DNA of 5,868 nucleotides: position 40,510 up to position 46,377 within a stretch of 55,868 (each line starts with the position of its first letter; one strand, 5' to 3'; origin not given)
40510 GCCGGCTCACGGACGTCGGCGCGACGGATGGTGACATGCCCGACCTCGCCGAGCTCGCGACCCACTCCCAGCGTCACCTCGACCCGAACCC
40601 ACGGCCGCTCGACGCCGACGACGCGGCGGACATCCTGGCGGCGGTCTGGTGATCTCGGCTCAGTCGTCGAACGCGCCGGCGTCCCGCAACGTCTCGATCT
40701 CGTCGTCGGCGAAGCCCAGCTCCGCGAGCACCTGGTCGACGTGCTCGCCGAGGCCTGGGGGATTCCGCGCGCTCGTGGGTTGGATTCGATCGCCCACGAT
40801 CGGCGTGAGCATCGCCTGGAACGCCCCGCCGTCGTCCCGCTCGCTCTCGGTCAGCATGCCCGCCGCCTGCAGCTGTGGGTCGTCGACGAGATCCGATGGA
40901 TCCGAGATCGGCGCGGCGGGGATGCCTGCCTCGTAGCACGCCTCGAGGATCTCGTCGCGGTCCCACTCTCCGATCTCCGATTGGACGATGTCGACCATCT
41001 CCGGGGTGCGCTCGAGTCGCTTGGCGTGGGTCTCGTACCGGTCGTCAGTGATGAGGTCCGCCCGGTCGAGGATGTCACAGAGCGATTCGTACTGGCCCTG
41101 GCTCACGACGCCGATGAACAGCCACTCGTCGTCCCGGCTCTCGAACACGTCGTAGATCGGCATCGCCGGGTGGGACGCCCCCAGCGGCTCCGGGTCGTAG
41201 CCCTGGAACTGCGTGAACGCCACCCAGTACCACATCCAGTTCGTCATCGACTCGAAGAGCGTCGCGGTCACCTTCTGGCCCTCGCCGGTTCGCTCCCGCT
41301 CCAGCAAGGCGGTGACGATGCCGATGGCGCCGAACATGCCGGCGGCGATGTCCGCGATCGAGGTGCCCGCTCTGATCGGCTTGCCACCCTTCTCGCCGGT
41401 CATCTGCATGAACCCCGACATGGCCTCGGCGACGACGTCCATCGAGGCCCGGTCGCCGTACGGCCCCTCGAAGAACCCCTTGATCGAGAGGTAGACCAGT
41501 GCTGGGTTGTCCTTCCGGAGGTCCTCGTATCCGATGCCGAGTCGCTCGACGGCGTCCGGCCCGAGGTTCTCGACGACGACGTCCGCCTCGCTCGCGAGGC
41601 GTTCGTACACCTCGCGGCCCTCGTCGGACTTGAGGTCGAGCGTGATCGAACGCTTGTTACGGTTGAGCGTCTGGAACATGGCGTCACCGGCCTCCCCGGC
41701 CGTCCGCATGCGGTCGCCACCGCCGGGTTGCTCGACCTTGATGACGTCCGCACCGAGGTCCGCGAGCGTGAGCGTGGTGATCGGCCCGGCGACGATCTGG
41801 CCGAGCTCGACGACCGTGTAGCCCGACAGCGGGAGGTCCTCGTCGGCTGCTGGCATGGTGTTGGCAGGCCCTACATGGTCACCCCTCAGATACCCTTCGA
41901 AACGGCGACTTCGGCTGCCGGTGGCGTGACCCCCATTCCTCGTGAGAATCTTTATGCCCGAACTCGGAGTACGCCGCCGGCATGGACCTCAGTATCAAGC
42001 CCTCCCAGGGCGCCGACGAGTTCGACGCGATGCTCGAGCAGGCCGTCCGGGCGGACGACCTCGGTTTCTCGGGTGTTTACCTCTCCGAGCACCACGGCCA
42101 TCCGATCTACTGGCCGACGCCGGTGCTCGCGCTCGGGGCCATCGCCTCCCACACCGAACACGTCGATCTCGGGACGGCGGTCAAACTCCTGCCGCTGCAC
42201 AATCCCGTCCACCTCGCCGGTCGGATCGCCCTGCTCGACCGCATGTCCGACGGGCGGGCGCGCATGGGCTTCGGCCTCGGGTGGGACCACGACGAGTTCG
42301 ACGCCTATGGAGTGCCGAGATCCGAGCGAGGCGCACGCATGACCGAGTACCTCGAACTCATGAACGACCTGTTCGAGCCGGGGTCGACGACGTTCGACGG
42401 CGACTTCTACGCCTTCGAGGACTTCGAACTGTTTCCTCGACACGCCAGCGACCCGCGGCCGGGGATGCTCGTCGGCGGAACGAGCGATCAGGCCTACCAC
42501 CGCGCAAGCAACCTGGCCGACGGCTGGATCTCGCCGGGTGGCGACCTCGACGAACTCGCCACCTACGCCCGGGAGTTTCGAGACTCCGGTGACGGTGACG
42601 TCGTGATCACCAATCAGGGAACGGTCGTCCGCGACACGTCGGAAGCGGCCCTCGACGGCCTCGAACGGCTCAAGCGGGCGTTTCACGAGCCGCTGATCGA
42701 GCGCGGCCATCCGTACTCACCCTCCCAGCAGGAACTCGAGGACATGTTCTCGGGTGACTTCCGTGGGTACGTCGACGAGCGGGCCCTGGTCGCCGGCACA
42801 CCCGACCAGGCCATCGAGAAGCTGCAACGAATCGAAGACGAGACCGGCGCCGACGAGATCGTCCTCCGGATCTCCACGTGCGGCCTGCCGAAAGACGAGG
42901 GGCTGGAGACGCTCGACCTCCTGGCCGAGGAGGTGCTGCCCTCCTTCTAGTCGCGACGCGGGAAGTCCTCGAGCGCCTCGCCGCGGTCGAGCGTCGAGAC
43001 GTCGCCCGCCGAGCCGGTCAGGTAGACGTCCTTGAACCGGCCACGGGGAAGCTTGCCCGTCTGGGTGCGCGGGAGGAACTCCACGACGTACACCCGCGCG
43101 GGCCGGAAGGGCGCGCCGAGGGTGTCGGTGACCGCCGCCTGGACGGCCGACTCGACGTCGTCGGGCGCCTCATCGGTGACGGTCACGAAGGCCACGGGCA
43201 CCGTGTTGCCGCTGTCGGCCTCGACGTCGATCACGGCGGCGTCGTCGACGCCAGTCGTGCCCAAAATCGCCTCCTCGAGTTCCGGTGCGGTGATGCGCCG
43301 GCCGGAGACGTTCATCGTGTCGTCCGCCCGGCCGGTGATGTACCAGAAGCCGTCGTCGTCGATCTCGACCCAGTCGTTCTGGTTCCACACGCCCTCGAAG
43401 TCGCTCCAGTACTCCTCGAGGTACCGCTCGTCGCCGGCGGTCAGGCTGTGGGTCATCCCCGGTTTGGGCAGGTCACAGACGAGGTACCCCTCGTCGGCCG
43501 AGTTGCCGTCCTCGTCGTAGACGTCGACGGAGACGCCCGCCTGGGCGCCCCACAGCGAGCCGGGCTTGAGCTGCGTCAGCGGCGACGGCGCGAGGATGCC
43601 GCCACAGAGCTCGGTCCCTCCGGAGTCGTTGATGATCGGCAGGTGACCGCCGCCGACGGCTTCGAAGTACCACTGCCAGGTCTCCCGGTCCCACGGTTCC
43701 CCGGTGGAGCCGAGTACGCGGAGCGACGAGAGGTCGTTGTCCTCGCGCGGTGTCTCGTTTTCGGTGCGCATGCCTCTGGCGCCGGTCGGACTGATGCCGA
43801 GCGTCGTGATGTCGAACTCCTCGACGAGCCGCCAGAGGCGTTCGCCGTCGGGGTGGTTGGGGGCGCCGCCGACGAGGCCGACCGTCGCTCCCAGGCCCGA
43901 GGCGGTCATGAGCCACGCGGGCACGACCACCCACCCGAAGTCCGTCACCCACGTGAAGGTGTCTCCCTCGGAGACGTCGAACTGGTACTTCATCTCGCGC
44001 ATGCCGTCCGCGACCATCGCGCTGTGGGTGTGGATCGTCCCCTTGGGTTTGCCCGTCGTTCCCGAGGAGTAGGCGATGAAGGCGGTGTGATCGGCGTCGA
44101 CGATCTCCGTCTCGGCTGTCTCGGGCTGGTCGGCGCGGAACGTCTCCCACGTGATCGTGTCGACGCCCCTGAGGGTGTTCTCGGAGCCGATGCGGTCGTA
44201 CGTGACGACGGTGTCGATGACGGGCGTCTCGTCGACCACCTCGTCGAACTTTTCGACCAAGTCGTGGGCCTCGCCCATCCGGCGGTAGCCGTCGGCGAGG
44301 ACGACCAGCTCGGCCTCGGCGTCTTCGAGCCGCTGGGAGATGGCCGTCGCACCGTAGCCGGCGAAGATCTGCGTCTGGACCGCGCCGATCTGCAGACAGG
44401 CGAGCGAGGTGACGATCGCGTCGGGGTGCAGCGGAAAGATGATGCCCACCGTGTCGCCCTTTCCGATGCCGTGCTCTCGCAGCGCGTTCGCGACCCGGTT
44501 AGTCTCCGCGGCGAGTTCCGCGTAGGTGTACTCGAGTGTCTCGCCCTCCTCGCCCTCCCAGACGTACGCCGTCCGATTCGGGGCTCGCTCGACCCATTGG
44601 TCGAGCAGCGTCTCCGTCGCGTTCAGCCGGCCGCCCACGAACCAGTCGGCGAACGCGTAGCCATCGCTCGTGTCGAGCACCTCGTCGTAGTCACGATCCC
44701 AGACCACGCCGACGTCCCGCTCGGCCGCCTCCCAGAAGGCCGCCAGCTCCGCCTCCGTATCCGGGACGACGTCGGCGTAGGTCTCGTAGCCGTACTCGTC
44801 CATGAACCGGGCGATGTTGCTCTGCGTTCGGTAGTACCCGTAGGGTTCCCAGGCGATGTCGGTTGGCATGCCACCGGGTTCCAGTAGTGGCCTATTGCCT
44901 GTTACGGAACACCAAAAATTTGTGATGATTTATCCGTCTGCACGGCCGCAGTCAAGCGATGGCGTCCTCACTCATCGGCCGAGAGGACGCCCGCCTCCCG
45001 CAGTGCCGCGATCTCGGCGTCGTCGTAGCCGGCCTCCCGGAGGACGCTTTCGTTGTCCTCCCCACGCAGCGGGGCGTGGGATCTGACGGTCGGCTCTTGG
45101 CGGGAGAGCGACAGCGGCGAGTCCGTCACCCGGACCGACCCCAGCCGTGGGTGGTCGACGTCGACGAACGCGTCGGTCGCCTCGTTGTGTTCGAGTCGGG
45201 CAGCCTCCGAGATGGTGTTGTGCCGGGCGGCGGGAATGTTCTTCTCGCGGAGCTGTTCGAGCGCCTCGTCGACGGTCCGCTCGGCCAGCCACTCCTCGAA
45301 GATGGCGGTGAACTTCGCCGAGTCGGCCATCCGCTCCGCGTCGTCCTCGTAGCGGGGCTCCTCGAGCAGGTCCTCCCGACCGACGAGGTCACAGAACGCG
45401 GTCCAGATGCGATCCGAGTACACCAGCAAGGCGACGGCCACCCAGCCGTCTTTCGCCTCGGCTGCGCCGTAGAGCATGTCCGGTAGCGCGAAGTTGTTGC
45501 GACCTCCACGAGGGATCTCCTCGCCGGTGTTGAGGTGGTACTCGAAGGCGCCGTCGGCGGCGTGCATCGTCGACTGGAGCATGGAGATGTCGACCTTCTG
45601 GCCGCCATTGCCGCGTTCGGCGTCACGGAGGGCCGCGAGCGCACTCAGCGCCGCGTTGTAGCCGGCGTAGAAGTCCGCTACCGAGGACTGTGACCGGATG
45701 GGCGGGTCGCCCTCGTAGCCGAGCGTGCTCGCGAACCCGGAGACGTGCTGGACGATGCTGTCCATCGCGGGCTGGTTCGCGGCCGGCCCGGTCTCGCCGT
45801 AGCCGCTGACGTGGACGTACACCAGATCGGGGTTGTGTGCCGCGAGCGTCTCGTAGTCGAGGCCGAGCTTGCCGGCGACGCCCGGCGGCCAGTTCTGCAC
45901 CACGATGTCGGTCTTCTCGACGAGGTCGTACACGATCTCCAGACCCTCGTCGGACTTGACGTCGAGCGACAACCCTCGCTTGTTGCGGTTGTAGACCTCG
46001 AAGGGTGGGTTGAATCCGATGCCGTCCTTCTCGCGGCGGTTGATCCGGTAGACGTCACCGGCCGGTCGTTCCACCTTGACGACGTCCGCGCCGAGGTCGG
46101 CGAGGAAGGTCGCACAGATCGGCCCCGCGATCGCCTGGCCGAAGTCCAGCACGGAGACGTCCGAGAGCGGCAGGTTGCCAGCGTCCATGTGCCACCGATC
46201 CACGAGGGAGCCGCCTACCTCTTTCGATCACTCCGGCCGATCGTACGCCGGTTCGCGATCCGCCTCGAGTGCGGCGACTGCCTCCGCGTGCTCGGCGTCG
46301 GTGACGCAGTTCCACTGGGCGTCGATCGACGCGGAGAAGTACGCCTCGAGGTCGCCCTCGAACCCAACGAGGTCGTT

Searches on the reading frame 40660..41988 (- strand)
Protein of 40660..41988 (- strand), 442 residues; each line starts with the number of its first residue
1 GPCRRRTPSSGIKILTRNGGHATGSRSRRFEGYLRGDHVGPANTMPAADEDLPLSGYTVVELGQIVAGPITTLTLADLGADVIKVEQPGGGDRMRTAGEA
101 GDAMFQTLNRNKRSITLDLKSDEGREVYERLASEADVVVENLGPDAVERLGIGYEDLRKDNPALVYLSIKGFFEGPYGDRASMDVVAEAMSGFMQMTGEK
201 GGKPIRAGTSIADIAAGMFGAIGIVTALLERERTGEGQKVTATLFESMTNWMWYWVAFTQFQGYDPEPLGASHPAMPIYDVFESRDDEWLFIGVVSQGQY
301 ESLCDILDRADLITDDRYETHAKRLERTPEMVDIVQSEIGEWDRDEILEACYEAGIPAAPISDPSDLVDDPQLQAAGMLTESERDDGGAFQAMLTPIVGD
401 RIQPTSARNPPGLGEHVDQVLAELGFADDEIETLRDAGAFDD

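Call 35: search_protein_families(library=pfam, proteins=[window:40660-41988:-], max_evalue=0.001)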
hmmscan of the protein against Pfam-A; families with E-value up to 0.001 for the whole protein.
window:40660-41988:- (442 aa): 1 family
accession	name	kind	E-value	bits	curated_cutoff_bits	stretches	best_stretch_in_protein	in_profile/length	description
PF02515.22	CoA_transf_3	-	9e-116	387.4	23.3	1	54-416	1-365/366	CoA-transferase family III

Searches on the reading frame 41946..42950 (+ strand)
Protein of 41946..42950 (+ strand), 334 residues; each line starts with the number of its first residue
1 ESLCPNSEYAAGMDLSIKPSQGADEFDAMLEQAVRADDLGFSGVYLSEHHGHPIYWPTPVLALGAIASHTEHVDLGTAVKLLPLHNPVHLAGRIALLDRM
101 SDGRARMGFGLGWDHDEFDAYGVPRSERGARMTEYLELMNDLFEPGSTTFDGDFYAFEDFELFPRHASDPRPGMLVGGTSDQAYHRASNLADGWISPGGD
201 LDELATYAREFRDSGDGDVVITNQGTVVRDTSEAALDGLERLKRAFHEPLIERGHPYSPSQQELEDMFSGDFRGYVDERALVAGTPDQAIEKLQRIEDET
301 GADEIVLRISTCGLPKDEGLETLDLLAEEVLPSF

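Call 35: search_protein_families(library=pfam, proteins=[window:41946-42950:+], max_evalue=0.001)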
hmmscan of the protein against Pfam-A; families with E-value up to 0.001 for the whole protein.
window:41946-42950:+ (334 aa): 1 family
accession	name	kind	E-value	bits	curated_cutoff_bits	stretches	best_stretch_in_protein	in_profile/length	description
PF00296.26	Bac_luciferase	-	8.4e-56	190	27.9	1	19-303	15-313/314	Luciferase-like monooxygenase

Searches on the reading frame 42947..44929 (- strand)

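Call 35: search_protein_families(library=pfam, proteins=[window:42947-44929:-], max_evalue=0.001)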
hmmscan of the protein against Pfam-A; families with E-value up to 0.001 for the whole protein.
window:42947-44929:- (660 aa): 3 families
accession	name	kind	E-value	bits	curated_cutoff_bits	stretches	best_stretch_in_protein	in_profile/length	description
PF00501.34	AMP-binding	-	1.2e-65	222.3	29.9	1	110-478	2-364/384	AMP-binding enzyme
PF13193.12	AMP-binding_C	-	1.4e-12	48.7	24.5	1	550-626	1-76/76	AMP-binding enzyme C-terminal domain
PF16177.11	ACAS_N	-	4.2e-11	42.9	27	1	58-106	8-53/55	Acetyl-coenzyme A synthetase N-terminus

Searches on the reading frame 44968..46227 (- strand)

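Call 35: search_protein_families(library=pfam, proteins=[window:44968-46227:-], max_evalue=0.001)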
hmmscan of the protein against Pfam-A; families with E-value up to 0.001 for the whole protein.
window:44968-46227:- (419 aa): 1 family
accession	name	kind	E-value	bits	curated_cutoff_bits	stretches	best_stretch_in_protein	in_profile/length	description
PF02515.22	CoA_transf_3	-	3.4e-111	372.3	23.3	1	21-392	1-366/366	CoA-transferase family III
